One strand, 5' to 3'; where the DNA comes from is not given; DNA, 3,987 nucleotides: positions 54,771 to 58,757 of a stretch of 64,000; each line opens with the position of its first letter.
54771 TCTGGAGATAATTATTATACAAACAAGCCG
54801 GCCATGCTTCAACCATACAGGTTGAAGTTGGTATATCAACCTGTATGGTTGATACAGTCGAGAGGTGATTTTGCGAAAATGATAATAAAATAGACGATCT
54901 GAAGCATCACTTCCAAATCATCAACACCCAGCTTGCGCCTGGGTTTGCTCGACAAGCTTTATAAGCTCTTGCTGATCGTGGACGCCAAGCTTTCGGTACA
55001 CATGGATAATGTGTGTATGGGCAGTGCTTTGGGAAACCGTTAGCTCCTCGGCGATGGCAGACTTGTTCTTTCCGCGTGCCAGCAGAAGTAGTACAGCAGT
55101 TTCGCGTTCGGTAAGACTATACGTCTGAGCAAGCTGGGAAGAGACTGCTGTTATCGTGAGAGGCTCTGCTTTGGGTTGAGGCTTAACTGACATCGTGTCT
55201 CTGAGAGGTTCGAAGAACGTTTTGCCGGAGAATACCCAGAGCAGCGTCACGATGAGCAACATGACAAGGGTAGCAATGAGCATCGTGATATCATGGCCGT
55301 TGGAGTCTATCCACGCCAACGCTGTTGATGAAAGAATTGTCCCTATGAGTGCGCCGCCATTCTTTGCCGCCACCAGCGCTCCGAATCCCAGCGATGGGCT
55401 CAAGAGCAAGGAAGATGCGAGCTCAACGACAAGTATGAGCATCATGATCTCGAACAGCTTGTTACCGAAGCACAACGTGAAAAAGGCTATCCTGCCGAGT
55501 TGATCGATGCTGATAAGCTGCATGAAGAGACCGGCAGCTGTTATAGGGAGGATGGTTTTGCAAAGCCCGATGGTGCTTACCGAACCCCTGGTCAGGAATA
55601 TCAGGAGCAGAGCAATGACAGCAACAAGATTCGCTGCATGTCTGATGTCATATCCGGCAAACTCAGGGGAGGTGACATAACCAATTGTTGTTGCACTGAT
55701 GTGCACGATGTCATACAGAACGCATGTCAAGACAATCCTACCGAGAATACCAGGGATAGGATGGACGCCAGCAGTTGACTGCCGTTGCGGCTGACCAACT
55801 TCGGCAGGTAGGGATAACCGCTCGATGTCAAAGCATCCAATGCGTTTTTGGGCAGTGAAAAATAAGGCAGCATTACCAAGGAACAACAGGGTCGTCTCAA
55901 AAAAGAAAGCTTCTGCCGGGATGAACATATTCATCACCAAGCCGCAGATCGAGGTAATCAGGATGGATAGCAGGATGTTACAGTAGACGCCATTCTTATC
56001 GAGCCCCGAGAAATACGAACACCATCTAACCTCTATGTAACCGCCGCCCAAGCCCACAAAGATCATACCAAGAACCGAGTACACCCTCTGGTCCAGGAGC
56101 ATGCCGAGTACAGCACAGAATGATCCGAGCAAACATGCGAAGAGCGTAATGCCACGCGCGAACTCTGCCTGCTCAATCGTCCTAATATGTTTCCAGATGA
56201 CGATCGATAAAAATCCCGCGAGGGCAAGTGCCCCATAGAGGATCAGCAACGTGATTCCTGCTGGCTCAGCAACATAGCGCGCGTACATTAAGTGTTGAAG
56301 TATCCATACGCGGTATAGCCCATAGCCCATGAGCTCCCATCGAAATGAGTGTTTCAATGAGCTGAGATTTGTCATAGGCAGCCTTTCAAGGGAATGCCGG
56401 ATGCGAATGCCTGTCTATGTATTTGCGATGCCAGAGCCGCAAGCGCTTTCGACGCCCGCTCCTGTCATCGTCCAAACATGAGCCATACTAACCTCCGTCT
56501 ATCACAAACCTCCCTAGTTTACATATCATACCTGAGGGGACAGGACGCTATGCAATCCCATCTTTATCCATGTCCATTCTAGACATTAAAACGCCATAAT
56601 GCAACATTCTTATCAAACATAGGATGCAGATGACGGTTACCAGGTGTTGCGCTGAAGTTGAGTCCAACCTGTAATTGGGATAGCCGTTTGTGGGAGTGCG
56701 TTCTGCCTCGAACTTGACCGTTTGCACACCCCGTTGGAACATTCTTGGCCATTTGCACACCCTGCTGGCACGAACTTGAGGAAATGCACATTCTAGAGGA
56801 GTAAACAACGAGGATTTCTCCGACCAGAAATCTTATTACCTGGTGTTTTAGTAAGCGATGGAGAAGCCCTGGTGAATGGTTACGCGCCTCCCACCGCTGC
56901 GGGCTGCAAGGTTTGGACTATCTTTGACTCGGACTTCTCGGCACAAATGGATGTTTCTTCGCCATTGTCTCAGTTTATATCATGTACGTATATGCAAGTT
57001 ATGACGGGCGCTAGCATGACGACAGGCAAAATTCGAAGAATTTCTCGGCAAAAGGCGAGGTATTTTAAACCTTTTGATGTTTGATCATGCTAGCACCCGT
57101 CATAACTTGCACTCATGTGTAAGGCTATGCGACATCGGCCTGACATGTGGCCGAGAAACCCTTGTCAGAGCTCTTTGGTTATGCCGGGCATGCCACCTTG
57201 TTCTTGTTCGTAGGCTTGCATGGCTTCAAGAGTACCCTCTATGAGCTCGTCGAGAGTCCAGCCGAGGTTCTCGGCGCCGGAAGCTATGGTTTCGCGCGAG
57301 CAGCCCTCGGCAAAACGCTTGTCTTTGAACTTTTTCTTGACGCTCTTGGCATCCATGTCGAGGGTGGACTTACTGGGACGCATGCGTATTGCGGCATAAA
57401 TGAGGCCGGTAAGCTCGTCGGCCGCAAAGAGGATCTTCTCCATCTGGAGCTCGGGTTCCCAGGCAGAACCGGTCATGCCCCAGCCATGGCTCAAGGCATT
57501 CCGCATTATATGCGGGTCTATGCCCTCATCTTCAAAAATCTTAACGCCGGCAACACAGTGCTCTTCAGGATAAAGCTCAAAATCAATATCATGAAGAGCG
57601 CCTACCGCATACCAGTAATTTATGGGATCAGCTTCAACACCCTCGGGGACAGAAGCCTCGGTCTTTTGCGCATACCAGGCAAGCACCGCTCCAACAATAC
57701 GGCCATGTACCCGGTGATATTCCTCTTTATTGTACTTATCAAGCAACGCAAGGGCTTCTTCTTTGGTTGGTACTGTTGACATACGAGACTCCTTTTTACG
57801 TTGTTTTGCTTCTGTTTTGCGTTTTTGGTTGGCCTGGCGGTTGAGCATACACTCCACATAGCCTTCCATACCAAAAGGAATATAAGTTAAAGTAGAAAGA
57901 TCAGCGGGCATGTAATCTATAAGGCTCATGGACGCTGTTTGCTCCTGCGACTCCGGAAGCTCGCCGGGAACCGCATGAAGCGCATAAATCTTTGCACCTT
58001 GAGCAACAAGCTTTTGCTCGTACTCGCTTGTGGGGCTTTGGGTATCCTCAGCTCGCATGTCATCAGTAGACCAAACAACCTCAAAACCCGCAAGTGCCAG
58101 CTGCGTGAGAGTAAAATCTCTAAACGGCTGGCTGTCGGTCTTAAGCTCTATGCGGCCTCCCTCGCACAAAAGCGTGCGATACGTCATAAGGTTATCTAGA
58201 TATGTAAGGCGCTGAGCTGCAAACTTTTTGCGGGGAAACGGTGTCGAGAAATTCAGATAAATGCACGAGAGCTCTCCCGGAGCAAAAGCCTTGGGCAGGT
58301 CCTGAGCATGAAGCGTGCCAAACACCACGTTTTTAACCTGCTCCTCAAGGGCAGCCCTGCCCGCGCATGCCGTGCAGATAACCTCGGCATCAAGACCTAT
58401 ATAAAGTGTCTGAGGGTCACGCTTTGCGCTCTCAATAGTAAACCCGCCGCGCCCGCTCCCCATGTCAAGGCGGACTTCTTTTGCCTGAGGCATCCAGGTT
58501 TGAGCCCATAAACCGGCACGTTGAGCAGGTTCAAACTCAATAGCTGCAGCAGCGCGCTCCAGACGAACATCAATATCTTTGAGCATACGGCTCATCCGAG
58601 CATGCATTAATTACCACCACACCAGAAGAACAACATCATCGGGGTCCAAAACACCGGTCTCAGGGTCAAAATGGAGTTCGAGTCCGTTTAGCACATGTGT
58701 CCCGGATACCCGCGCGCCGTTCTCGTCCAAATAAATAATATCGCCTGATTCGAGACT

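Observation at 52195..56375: Candidate novel sensing-and-respiration unit: polytopic LuxR regulator plus a TAT-exported reductase with two flavinylatable FMN_bind modules and an FAD domain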

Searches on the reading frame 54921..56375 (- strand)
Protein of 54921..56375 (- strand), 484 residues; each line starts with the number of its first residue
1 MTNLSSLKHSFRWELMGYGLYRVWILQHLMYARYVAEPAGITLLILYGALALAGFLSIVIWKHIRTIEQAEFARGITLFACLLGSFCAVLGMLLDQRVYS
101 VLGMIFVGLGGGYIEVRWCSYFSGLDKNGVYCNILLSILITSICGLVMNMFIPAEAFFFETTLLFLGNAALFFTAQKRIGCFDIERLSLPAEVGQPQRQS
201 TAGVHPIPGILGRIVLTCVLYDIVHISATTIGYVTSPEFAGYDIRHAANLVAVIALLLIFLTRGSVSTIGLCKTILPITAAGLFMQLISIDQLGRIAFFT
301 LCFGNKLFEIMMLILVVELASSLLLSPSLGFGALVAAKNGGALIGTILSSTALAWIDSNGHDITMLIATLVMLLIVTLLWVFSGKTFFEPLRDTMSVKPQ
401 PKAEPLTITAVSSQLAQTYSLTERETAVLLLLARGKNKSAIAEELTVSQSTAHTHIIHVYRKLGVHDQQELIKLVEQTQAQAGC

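Call 3: search_protein_families(library=pfam, proteins=[window:54921-56375:-], max_evalue=0.01)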
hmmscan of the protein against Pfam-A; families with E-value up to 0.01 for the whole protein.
window:54921-56375:- (484 aa): 2 families
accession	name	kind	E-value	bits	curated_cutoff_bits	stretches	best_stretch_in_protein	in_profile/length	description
PF00196.25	GerE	-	2.8e-14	52.9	23.5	1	420-474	2-56/57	Bacterial regulatory proteins, luxR family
PF13384.12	HTH_23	-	0.004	17.4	24.6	1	427-462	9-43/50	Homeodomain-like domain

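Call 4: search_protein_families(library=ncbifam, proteins=[window:54921-56375:-], max_evalue=0.01)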
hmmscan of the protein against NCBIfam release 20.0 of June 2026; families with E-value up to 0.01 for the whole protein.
window:54921-56375:- (484 aa): 20 families
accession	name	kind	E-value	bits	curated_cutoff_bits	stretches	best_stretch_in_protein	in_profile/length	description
NF011896.0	PRK15369.1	equivalog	2.5e-10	40.3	242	1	413-477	142-206/211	two component system response regulator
NF047785.1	respo_reg_MadR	equivalog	4e-10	39.4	300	1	405-471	133-199/209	MadR family response regulator transcription factor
NF052445.1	RespRegMctR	equivalog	4.2e-10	39.4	300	1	416-475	140-199/205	two-component system response regulator MctR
NF003420.0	PRK04841.1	equivalog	1.1e-09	36.9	537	1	415-477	833-895/903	HTH-type transcriptional regulator MalT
NF041232.1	BagY_FevT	exception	1.1e-08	34.4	700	1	407-472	283-348/367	LuxR family transcriptional regulator BagY/FevT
NF007935.0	PRK10651.1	equivalog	1.6e-06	27.5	250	1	416-477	151-212/216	two-component system response regulator NarL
TIGR03541.1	reg_near_HchA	equivalog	3.1e-06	26.8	215.6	1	415-473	166-224/232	PA1136 family autoinducer-binding transcriptional regulator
NF007403.0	PRK09935.1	equivalog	3.4e-06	26.8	271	1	412-475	141-204/210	fimbria biosynthesis transcriptional regulator FimZ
NF007505.1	PRK10100.1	equivalog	4.1e-06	26.6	250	1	414-468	138-192/204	biofilm master transcriptional regulator CsgD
NF041830.1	RR_TF_ErdR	exception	3e-05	23.8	390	1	417-478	147-208/213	response regulator transcription factor ErdR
TIGR03020.2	EpsA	equivalog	3.8e-05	23.4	170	1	418-469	188-239/247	XrtB/PEP-CTERM-associated transcriptional regulator EpsA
NF007685.0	PRK10360.1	equivalog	5.8e-05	23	258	1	417-473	134-190/196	response regulator transcription factor UhpA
NF007018.1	PRK09483.1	equivalog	8.8e-05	22.2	280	1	419-475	147-203/217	UvrY/SirA/GacA family response regulator transcription factor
NF052366.1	photon_PedR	equivalog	9.4e-05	22.5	120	1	420-473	2-55/74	photosynthetic electron transport-dependent transcriptional regulator PedR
NF007708.0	PRK10403.1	equivalog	0.00014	21.4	343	1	420-468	153-201/215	nitrate/nitrite response regulator protein NarP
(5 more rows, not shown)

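Call 68: find_homologous_proteins(query=window:54921-56375:-, max_evalue=0.00001)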
Query window:54921-56375:- (484 aa): 35 proteins with E <= 0.00001 among 8000 candidates.
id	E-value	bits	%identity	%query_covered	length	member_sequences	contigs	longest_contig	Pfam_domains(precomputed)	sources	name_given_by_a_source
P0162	0.0e+0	1044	100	100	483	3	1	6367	PF00196.26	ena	-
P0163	1.1e-93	333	40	96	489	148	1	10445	PF00196.26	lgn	-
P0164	3.9e-71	259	34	98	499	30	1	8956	PF00196.26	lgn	-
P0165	2.4e-47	180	32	97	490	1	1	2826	PF00196.26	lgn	-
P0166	7.0e-44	169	29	99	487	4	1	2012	PF00196.26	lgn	-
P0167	3.6e-14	71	31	41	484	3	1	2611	PF00196.26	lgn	-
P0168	2.7e-13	68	35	25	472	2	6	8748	PF00196.26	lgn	-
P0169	3.7e-13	68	32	36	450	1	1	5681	PF00196.26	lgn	-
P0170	6.2e-13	67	36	43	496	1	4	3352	PF00196.26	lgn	-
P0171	1.3e-12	66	37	32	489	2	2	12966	PF00196.26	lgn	-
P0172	1.7e-12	65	35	29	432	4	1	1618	PF00196.26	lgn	-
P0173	2.3e-12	65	43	22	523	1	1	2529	PF00196.26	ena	-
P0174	2.5e-12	65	45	23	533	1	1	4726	PF00196.26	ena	-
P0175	3.9e-12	64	26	82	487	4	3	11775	PF00196.26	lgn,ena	-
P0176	6.0e-12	64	42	23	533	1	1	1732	PF00196.26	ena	-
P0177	3.3e-11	61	30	42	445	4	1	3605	PF00196.26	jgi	jgi:DNA-binding CsgD family transcriptional regulator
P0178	3.6e-11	61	34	32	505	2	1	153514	PF00196.26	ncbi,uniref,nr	ncbi:helix-turn-helix domain-containing protein [Adlercreutzia aquisgranensis]|uniref:helix-turn-hel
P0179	4.1e-11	61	58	13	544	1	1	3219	PF00196.26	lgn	-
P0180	4.6e-11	61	28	42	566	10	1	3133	PF00196.26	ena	-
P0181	4.6e-11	61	49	16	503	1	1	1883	PF00196.26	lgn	-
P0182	1.5e-10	59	25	96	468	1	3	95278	PF00196.26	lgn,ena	-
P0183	2.6e-10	58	31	31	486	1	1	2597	PF00196.26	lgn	-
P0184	4.5e-10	57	39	20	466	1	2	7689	PF00196.26,PF08281.19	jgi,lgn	jgi:DNA-binding CsgD family transcriptional regulator/MFS family permease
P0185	1.6e-9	56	28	36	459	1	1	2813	PF00196.26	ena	-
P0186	1.7e-9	56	27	47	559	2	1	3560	PF00196.26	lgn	-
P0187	3.1e-9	55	48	17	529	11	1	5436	PF00196.26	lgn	-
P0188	3.6e-9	54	52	14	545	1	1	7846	PF00196.26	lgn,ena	-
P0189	5.7e-9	54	49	15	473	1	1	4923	PF00196.26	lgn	-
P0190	1.4e-8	52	51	16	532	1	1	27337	PF15345.12,PF00196.26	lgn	-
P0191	1.6e-8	52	33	25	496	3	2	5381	PF00196.26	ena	-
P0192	5.3e-8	51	31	27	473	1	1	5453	PF00196.26,PF08281.19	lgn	-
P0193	5.4e-8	51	46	17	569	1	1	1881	PF00196.26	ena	-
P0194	8.2e-8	50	31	36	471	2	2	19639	PF00196.26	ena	-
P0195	4.2e-7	48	53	12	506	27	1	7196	PF00196.26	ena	-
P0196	2.9e-6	45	46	14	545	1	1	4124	PF00196.26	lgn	-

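Call 74: predict_structure(alignment_id=A3)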
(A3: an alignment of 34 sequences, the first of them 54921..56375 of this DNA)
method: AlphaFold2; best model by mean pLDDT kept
length: 484 residues; sequences in the alignment: 34
mean_pLDDT: 89.0   pTM: 0.82
mean pLDDT of the five models: 89.0, 87.0, 86.6, 86.1, 85.9
residues with pLDDT >= 90: 332; 70-90: 107; 50-70: 34; < 50: 11
segments of 3 or more residues with pLDDT < 50: 192-195
pLDDT, mean of each block of 10 residues (from residue 1): 75 95 95 81 96 96 88 94 96 94 97 96 92 96 94 89 95 89 51 49 70 95 94 82 89 97 91 93 92 92 96 94 90 98 95 86 83 84 80 73 69 95 97 97 97 98 97 92 71
secondary structure, 60 per line:
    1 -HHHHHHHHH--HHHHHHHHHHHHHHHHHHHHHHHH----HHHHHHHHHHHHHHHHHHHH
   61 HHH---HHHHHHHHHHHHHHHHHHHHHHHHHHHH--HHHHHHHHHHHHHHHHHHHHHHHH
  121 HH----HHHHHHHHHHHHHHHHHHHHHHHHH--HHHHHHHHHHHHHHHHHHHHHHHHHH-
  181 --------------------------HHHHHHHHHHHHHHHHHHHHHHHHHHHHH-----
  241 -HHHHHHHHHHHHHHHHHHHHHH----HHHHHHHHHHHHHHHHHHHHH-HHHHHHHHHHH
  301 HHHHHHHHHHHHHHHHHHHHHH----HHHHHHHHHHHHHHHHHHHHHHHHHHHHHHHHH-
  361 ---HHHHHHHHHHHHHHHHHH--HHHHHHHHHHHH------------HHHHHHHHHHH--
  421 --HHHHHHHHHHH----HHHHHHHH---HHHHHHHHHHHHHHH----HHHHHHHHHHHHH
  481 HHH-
elements in order: H2-10 H13-36 H41-63 H67-94 H97-122 H127-151 H154-179 H207-235 H242-263 H268-288 H290-322 H327-359 H364-381 H384-395 H408-418 H423-433 H438-445 H449-463 H468-483

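Call 76: fold_search(model_id=the predicted structure, library=pdb)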
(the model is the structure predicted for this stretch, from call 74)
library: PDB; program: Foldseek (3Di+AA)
matches with E <= 10: 590; with E <= 0.001: 83
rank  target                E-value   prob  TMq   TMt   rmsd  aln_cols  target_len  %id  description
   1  8fq9                  9.7e-06  1.00  0.53  0.56   7.4       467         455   16  Crystal structure of a ligand-bound cation-site mutant D55C of a melibiose transporter (released 2024-06-05)
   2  9old                  1.0e-05  1.00  0.51  0.54   7.6       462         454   16  Crystal structure of alpha-NPG-bound D59C MelBSt (released 2026-02-04)
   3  7l16                  1.4e-05  1.00  0.54  0.57   7.5       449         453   17  Crystal structure of sugar-bound melibiose permease MelB (released 2021-08-04)
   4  9oli_A                5.2e-05  1.00  0.51  0.54   7.9       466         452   16  Crystal structure of the melibiose-bound melibiose transporter (released 2026-02-04)
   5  9okh                  6.1e-05  1.00  0.52  0.54  10.5       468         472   13  Cryo-EM structure of human SV2A in complex with UCBJ (released 2025-12-10)
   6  8p6a                  8.6e-05  1.00  0.54  0.59   6.1       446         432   12  cryo-EM structure of human SLC15A4 in outward-open state (released 2023-06-07)
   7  9pdq                  1.1e-04  1.00  0.46  0.42   7.4       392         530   15  Human OCTN2 bound to carnitine in the occluded conformation (released 2025-12-03)
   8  7wsn_A                1.1e-04  1.00  0.51  0.53   7.8       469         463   12  Cryo-EM structure of human glucose transporter GLUT4 bound to cytochalasin B in detergent micelles (released 2022-05-18)
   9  9pc9                  1.4e-04  1.00  0.55  0.60   9.2       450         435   13  Structure of Synaptic Vesicle Protein 2A Bound to UCB7361 (released 2025-09-10)
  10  5c65_A                1.4e-04  1.00  0.52  0.54   7.7       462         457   14  Structure of the human glucose transporter GLUT3 / SLC2A3 (released 2015-07-08)
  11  9irb_A                1.5e-04  1.00  0.56  0.57   6.3       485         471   10  CryoEM structure of hSLC15A4+Fab107 (released 2025-08-20)
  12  9ucm_A                1.5e-04  1.00  0.51  0.53   7.5       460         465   13  Cryo-EM structure of the human G6P transporter SLC37A2 in the apo state with a symmetric ER luminal-open conformation. (released 2025-11-05)
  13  9oki                  1.6e-04  1.00  0.52  0.52  10.6       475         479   13  Cryo-EM structure of human SV2A in complex with UCBJ and UCB1244283 (released 2025-12-10)
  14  8ttf_A                1.7e-04  1.00  0.52  0.61   6.4       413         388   12  NorA double mutant - E222QD307N at pH 7.5 (released 2024-05-29)
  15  8xsm                  1.8e-04  1.00  0.41  0.50   7.4       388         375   18  transporter (released 2025-01-15)
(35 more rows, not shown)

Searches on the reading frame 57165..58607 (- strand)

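Call 3: search_protein_families(library=pfam, proteins=[window:57165-58607:-], max_evalue=0.01)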
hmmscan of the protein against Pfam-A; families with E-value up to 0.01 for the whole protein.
window:57165-58607:- (480 aa): 4 families
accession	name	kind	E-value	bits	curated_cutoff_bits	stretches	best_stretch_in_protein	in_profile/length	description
PF02390.23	Methyltransf_4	-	7.4e-25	87.8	24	1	44-209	3-172/173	Putative methyltransferase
PF24675.1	NpmA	-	1.6e-07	31.3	60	1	39-109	20-94/214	16S rRNA (adenine(1408)-N(1))-methyltransferase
PF13649.12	Methyltransf_25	-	0.0038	18.3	27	0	47-121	2-73/97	Methyltransferase domain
PF05175.20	MTS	-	0.0086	16.2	23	0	42-119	31-105/170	Methyltransferase small domain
